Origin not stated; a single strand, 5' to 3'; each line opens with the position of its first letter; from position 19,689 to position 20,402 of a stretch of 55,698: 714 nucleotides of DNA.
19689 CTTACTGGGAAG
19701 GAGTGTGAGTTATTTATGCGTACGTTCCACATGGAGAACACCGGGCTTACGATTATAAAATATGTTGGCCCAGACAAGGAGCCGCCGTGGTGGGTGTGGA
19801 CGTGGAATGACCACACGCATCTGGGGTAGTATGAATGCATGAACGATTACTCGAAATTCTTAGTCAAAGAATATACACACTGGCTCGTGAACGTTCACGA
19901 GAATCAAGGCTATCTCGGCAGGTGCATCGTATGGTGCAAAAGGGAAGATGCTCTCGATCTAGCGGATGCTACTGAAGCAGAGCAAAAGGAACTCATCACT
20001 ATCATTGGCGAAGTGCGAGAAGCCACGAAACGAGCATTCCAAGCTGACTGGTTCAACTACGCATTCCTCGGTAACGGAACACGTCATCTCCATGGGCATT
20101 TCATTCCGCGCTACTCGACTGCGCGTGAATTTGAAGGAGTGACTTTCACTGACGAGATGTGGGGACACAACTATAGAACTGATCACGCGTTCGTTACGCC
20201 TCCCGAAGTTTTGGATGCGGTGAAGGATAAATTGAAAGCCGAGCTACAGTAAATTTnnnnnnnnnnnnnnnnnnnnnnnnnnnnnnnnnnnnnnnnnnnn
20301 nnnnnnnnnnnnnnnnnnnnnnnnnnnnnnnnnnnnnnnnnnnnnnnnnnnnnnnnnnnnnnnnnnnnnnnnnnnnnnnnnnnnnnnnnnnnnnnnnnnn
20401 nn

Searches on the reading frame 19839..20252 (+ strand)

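Call 78: search_protein_families(library=pfam, proteins=[window:19839-20252:+], max_evalue=0.001)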
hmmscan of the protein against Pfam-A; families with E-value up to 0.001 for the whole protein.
window:19839-20252:+ (137 aa): 1 family
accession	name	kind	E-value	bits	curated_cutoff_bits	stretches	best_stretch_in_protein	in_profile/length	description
PF01230.28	HIT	-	2.9e-06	28.2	21.5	1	24-93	24-97/98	HIT domain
